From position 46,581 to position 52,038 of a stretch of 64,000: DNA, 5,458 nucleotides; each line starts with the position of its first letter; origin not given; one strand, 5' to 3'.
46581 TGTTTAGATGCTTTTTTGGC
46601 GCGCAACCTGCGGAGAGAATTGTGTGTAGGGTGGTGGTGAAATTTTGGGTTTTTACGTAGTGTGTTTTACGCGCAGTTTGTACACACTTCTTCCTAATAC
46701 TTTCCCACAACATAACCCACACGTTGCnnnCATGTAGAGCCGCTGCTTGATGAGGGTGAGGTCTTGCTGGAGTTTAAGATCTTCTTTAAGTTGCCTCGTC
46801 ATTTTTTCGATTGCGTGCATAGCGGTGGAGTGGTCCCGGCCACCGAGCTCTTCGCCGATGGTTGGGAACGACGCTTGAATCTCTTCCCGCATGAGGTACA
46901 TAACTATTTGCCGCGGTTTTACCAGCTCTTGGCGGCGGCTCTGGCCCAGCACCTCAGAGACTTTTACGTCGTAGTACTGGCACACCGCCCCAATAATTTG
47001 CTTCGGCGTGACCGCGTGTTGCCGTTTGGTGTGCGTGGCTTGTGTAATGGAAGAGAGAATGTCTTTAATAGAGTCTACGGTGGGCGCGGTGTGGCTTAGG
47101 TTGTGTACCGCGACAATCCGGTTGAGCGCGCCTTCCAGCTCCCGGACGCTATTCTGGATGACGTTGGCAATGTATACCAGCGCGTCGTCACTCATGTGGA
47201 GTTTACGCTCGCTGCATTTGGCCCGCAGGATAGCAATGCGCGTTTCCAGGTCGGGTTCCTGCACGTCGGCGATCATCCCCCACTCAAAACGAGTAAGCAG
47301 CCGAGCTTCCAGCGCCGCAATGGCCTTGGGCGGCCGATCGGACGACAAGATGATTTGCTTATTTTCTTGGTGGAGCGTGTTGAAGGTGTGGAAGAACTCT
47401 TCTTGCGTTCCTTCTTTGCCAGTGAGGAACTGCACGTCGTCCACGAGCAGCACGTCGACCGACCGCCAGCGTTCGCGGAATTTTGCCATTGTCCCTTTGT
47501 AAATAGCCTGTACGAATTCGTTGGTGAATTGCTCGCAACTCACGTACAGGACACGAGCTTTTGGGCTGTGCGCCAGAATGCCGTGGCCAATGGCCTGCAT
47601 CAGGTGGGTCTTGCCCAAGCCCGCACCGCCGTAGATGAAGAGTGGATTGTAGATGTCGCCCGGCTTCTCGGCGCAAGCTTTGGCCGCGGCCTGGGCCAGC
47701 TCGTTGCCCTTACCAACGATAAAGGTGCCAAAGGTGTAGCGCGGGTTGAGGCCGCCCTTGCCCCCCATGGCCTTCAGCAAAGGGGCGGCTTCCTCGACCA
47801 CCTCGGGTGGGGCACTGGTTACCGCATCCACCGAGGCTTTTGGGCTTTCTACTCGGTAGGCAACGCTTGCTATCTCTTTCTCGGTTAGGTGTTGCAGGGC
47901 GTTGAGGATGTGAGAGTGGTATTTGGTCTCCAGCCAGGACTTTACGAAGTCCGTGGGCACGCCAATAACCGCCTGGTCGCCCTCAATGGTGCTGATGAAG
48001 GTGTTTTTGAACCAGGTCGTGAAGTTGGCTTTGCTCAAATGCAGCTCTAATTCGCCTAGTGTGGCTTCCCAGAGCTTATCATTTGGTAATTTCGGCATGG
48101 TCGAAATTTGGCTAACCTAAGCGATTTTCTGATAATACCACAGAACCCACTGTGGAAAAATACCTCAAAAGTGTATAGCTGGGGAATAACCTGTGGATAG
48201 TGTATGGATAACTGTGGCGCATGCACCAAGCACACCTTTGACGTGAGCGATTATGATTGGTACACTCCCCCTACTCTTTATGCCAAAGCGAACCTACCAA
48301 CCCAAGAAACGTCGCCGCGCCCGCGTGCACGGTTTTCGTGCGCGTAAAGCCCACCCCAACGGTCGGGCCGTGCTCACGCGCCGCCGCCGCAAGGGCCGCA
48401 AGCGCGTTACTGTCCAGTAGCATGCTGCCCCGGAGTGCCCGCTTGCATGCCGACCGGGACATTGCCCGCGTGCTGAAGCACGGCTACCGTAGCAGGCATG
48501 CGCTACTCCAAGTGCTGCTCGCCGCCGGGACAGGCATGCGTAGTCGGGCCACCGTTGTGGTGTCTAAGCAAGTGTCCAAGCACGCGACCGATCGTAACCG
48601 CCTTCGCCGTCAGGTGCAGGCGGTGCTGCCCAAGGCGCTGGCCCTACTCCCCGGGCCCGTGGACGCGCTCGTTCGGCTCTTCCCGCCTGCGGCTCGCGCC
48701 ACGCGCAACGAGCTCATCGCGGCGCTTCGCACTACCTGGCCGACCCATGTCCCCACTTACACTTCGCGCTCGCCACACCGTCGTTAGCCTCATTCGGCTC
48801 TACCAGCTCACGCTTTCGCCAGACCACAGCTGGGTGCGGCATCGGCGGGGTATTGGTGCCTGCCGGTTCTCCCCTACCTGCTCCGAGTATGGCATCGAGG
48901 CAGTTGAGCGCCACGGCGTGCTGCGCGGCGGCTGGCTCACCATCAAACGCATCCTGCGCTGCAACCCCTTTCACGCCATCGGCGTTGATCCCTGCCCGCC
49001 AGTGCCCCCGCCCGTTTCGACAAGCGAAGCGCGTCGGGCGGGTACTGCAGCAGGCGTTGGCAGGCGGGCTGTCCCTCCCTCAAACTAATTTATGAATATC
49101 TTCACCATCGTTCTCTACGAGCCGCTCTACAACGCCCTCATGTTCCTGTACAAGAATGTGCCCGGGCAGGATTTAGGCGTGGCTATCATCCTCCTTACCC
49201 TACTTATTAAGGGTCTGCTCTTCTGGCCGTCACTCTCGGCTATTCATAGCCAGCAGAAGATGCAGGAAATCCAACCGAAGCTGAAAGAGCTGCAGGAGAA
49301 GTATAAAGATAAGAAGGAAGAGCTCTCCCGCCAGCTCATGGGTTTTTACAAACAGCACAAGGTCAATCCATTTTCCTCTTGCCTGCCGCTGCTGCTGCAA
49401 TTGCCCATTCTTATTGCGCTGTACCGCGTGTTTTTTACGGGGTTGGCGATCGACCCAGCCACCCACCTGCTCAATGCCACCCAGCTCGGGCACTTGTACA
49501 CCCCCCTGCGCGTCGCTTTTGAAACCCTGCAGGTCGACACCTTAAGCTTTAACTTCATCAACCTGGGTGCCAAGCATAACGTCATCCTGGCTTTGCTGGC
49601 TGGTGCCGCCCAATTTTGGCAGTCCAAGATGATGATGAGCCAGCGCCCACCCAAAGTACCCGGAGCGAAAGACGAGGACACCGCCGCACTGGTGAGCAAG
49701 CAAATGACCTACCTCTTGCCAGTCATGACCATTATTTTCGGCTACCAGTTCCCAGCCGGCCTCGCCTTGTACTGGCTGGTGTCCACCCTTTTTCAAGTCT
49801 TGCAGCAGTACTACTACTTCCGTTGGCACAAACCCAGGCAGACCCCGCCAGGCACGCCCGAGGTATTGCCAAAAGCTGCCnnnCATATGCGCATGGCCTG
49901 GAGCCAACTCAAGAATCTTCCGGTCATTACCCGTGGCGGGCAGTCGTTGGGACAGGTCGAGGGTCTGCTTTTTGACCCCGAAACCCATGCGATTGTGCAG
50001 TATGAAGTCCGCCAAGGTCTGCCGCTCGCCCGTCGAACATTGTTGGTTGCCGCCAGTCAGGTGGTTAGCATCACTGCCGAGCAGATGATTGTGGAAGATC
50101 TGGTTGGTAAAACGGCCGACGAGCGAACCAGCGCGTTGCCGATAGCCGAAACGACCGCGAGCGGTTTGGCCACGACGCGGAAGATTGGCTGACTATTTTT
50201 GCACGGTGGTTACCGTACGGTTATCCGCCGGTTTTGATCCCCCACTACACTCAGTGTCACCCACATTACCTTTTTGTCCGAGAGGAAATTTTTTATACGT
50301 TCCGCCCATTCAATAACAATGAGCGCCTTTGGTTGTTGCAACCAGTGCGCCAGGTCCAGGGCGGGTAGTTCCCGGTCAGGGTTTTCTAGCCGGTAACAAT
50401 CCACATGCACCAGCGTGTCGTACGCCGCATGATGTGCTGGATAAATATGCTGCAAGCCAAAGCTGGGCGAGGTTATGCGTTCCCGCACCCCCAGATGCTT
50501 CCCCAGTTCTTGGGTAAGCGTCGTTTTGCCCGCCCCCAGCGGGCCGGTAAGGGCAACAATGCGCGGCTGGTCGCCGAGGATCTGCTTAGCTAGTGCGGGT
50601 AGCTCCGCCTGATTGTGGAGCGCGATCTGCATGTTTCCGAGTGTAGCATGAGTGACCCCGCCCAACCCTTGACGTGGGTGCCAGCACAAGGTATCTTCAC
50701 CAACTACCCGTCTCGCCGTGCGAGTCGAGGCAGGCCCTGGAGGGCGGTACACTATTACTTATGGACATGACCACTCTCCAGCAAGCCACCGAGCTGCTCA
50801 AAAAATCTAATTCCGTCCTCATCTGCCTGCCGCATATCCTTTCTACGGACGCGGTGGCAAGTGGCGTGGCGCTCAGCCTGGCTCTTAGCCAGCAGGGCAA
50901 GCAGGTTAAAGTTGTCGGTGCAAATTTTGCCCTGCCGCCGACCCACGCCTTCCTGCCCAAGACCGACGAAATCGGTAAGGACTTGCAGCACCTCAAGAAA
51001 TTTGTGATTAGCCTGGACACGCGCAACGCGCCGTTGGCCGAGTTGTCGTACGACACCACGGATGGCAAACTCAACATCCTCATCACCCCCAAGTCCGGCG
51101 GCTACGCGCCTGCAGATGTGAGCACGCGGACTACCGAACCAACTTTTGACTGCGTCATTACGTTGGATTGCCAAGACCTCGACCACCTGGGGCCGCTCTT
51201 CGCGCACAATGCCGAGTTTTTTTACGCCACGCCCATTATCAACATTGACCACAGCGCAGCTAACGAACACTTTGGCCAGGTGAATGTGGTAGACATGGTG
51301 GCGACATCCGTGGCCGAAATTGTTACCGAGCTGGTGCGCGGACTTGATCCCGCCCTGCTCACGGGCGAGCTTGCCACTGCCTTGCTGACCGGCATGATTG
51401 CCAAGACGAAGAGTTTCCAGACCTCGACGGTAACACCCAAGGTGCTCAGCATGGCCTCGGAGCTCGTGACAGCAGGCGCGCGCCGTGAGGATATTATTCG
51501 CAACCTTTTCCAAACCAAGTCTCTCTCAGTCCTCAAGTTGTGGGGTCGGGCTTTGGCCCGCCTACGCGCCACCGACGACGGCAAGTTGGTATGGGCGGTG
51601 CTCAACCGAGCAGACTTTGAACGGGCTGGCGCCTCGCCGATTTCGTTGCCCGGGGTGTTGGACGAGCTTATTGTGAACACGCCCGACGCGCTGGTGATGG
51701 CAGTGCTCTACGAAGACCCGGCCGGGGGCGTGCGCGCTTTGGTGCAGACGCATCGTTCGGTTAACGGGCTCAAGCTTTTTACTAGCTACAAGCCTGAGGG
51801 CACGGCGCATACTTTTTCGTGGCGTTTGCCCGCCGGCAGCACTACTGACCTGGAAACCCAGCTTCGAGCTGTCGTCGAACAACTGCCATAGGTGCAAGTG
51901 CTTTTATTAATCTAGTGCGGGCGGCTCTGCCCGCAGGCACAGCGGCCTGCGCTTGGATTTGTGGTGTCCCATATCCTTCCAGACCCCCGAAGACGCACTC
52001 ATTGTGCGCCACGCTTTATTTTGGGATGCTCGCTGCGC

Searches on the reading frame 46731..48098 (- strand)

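Call 12: search_protein_families(library=pfam, proteins=[window:46731-48098:-], max_evalue=0.001)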
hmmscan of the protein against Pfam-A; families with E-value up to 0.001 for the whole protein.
window:46731-48098:- (456 aa): 7 families
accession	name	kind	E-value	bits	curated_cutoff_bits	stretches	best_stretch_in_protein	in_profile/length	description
PF00308.24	Bac_DnaA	-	1.1e-69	234.2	23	1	117-277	1-161/162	Bacterial DnaA ATPAse domain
PF08299.17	Bac_DnaA_C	-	7.4e-26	90.4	31.5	1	366-432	2-68/69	Bacterial dnaA protein helix-turn-helix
PF11638.13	DnaA_N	-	1.3e-14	54.1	24.6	1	8-69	2-64/65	DnaA N-terminal domain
PF01695.23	IstB_IS21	-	3.7e-08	33.6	24.1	1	154-256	96-195/238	IstB-like ATP binding protein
PF00004.35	AAA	-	2.2e-06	28.6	21.2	1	154-271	2-127/131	ATPase family associated with various cellular activities (AAA)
PF13191.12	AAA_16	-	3.7e-05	24.7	32.6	1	128-239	3-120/167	AAA ATPase domain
PF13401.12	AAA_22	-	3.8e-05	24.5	27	0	153-206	8-61/130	AAA domain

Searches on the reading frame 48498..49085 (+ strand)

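Call 88: search_protein_families(library=pfam, proteins=[window:48498-49085:+], max_evalue=0.001)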
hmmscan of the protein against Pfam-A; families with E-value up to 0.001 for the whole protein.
window:48498-49085:+ (196 aa): 1 family
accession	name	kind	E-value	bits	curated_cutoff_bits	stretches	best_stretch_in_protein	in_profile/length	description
PF01809.23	YidD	-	3e-26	91.4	27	1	94-165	3-66/67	Putative membrane protein insertion efficiency factor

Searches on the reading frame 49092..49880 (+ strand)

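Call 88: search_protein_families(library=pfam, proteins=[window:49092-49880:+], max_evalue=0.001)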
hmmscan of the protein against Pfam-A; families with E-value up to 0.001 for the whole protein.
window:49092-49880:+ (263 aa): 1 family
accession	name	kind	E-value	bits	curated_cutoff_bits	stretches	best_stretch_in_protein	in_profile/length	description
PF02096.25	60KD_IMP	-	3e-52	177.3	35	1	29-242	2-161/163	60Kd inner membrane protein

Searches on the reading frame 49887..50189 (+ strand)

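Call 88: search_protein_families(library=pfam, proteins=[window:49887-50189:+], max_evalue=0.001)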
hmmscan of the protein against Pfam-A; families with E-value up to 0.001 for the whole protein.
window:49887-50189:+ (101 aa): 1 family
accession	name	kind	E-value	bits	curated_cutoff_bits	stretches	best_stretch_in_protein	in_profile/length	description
PF05239.21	PRC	-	4.3e-07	30.3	21.2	1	3-70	4-72/78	PRC-barrel domain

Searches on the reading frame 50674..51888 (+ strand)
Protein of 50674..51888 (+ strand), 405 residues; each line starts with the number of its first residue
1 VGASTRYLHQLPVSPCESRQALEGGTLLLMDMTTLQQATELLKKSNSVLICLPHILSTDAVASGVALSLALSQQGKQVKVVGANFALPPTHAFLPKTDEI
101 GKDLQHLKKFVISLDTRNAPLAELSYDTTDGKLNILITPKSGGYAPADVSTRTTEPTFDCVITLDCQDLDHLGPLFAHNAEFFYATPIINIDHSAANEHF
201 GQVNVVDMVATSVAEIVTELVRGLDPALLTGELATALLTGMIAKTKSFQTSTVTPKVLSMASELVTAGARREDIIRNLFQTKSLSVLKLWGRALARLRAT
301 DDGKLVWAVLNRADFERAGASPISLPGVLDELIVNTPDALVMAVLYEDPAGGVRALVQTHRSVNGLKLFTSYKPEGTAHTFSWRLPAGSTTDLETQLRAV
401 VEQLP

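Call 12: search_protein_families(library=pfam, proteins=[window:50674-51888:+], max_evalue=0.001)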
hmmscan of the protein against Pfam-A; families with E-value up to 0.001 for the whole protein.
window:50674-51888:+ (405 aa): 1 family
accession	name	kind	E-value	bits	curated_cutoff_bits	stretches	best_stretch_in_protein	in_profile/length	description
PF01368.27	DHH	-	1.1e-06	29.3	28.1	1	57-241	11-125/125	DHH family, N-terminal domain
